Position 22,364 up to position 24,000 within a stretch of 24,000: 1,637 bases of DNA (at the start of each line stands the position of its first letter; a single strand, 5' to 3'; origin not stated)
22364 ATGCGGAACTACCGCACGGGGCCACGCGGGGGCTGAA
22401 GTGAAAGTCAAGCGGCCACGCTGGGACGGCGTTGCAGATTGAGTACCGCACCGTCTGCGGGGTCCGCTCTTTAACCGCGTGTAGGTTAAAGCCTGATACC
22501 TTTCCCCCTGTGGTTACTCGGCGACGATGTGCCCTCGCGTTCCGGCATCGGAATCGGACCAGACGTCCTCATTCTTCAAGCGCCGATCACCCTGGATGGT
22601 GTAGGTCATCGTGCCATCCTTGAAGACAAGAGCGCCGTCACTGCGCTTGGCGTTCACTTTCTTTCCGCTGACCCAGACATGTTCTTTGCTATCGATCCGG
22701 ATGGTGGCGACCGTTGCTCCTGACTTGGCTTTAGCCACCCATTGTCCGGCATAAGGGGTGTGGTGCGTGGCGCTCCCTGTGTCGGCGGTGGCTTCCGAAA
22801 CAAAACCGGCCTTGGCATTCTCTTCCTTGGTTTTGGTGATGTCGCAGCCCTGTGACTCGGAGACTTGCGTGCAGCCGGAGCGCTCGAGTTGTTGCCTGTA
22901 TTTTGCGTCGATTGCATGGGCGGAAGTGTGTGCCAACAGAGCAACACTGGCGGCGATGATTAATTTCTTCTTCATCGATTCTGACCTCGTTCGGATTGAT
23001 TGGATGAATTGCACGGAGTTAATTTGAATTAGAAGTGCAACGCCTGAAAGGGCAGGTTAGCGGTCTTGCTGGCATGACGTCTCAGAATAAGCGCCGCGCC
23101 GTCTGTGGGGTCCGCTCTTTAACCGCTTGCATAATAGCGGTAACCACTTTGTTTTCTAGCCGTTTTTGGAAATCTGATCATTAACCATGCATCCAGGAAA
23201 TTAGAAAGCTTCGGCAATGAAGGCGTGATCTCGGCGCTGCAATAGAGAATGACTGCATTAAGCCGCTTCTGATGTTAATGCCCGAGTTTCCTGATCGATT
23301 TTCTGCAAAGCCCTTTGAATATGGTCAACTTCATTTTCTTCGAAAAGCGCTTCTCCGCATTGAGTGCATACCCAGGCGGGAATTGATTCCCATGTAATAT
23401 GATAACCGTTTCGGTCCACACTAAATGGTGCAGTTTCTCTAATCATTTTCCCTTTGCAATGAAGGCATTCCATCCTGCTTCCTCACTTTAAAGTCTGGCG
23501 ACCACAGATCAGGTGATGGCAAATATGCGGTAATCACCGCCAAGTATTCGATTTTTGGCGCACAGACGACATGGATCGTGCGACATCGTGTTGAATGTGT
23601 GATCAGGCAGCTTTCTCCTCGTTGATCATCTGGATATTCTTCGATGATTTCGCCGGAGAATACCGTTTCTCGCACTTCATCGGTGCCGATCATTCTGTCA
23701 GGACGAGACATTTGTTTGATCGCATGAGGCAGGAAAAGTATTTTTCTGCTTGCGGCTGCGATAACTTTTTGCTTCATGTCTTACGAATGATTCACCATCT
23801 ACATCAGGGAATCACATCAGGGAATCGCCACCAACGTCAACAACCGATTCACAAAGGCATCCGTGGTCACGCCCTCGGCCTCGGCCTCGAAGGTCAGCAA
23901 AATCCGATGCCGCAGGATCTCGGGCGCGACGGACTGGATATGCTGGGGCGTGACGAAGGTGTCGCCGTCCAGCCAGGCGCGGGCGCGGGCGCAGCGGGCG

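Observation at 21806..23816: A 2.0-kb low-GC gene island splits the otherwise tightly coupled moxR-DUF58-bat operon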

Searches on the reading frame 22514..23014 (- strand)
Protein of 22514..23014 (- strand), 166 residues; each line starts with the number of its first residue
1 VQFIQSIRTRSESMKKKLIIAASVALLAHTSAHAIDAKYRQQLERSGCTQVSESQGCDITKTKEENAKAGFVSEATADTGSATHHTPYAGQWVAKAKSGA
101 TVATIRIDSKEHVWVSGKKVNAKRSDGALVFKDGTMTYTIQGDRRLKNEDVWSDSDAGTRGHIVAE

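Call 8: search_protein_families(library=pfam, proteins=[window:22514-23014:-], max_evalue=0.1)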
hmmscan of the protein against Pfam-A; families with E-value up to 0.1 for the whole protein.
window:22514-23014:- (166 aa): 1 family
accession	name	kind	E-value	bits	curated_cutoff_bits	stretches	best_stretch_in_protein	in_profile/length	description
PF16100.11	RMI2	-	0.028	14.6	29.4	1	111-149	39-78/132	RecQ-mediated genome instability protein 2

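Call 23: search_protein_families(library=ncbifam, proteins=[window:22514-23014:-], max_evalue=0.01)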
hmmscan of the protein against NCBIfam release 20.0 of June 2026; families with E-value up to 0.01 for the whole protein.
window:22514-23014:- (166 aa): 0 families

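Call 55: find_homologous_proteins(query=window:22514-22975:-, max_evalue=0.001)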
Query window:22514-22975:- (153 aa): 924 proteins with E <= 0.001 among 1013 candidates; the best 120 are listed.
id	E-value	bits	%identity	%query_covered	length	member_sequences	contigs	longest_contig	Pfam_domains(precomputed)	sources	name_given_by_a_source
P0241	1.8e-93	328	100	100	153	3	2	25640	-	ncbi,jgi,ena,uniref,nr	ncbi:hypothetical protein [uncultured Thiocystis sp.]|jgi:hypothetical protein|uniref:hypothetical p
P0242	8.3e-81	287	60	100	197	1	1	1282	-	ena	-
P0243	2.0e-80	286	88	100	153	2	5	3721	-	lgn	-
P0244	2.5e-79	282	88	100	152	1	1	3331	-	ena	-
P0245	5.2e-79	281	86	100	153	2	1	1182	-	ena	-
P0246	7.7e-79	281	88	100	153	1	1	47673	-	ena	-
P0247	1.1e-77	277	85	100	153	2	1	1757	-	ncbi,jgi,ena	jgi:hypothetical protein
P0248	1.5e-77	277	85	100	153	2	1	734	-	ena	-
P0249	1.2e-76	274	84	100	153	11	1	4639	-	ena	-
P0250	1.2e-75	270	84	100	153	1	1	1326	-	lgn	-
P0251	1.4e-75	270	82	100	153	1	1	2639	-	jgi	jgi:hypothetical protein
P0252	1.7e-75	270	82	100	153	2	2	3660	-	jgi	jgi:hypothetical protein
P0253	2.7e-75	269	84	100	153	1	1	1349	-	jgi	jgi:hypothetical protein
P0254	2.9e-75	269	82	100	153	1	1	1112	-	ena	-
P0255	1.0e-74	267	82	100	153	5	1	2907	-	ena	-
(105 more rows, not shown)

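Call 56: find_encoding_contigs(protein=P0241, flank=10000, max_places=3)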
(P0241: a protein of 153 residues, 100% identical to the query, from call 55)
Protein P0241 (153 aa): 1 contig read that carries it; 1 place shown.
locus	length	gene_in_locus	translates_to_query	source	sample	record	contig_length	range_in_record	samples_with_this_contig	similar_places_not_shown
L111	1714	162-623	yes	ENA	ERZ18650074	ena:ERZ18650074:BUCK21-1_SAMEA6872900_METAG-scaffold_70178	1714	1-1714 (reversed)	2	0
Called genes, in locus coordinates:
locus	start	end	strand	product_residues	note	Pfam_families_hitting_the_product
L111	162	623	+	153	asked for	-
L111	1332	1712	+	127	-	?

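Call 57: find_encoding_contigs(protein=P0246, flank=5000, max_places=2)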
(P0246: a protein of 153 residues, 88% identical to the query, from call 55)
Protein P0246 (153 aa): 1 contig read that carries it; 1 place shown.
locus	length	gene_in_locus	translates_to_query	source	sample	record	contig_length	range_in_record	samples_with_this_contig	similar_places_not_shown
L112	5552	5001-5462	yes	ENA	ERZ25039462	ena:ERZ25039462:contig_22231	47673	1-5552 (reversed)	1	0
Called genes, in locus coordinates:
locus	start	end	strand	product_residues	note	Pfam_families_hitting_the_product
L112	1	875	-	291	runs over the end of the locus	PF00111:Fer2, PF00970:FAD_binding_6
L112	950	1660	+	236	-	PF01370:Epimerase, PF13460:NAD_binding_10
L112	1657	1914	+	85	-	-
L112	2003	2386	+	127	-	PF18602:Rap1a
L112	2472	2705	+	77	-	-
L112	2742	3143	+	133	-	PF18602:Rap1a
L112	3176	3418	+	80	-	-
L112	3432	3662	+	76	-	-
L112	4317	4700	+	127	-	PF00076:RRM_1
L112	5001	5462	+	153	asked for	-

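Call 68: search_protein_families(library=padloc, proteins=[window:22514-22975:-], max_evalue=0.01)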
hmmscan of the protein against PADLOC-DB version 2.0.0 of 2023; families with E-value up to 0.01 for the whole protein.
window:22514-22975:- (153 aa): 0 families

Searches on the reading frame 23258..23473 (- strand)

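Call 8: search_protein_families(library=pfam, proteins=[window:23258-23473:-], max_evalue=0.1)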
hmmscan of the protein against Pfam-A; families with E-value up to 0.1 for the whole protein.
window:23258-23473:- (71 aa): 7 families
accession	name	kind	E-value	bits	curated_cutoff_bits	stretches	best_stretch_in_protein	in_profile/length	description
PF15731.11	MqsA_antitoxin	-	4.5e-06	27.3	30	1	1-67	1-68/131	Antitoxin component of bacterial toxin-antitoxin system, MqsA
PF14149.11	YhfH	-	0.0034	17.6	27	0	31-48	11-28/37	YhfH-like protein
PF23137.1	HVO_0758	-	0.022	15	27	0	35-53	22-40/55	HVO_0758 mu-protein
PF25122.1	DUF7815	-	0.039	14.3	25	0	3-13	5-15/27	Domain of unknown function (DUF7815)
PF12013.13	OrsD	-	0.05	14.5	26.6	1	31-68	9-47/114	Orsellinic acid/F9775 biosynthesis cluster protein D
PF09332.17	Mcm10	-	0.063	13.6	26.8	1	25-47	5-27/56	Mcm10, C-terminal zinc binding motif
PF24292.1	DUF7479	-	0.093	13.3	27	0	3-46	5-43/60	Domain of unknown function (DUF7479)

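Call 23: search_protein_families(library=ncbifam, proteins=[window:23258-23473:-], max_evalue=0.01)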
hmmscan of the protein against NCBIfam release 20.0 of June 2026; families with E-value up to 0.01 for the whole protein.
window:23258-23473:- (71 aa): 2 families
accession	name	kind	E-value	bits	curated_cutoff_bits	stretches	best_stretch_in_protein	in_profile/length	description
TIGR03831.1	YgiT_finger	domain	9.1e-10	38.7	20.2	1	3-46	1-45/46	YgiT-type zinc finger protein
TIGR03830.1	CxxCG_CxxCG_HTH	subfamily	9.2e-09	35.2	61.8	1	3-68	1-66/127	type II TA system antitoxin MqsA family protein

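Call 68: search_protein_families(library=padloc, proteins=[window:23258-23473:-], max_evalue=0.01)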
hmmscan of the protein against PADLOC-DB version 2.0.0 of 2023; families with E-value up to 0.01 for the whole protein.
window:23258-23473:- (71 aa): 0 families

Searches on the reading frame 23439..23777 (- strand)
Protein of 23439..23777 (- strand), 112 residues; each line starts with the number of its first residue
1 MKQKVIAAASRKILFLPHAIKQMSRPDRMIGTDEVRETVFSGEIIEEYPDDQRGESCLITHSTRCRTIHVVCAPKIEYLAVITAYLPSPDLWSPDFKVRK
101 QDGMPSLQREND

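Call 8: search_protein_families(library=pfam, proteins=[window:23439-23777:-], max_evalue=0.1)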
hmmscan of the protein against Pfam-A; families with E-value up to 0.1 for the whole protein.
window:23439-23777:- (112 aa): 1 family
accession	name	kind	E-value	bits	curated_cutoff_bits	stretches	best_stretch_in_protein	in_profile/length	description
PF14076.12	DUF4258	-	2e-17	63.7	25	1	17-85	3-70/71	Domain of unknown function (DUF4258)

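Call 23: search_protein_families(library=ncbifam, proteins=[window:23439-23777:-], max_evalue=0.01)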
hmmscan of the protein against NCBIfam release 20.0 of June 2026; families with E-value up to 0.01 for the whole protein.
window:23439-23777:- (112 aa): 0 families

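Call 68: search_protein_families(library=padloc, proteins=[window:23439-23777:-], max_evalue=0.01)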
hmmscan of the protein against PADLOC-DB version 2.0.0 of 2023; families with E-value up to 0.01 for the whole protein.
window:23439-23777:- (112 aa): 0 families

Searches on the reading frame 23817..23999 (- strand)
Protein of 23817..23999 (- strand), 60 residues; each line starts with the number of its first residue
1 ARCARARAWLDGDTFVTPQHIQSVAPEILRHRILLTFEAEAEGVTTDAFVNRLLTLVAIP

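Call 8: search_protein_families(library=pfam, proteins=[window:23817-23999:-], max_evalue=0.1)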
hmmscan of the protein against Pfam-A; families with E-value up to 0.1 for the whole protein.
window:23817-23999:- (60 aa): 1 family
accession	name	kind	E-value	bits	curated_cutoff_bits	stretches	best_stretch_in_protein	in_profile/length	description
PF17863.7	AAA_lid_2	-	1.8e-15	56.9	22.7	1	1-52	22-73/74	AAA lid domain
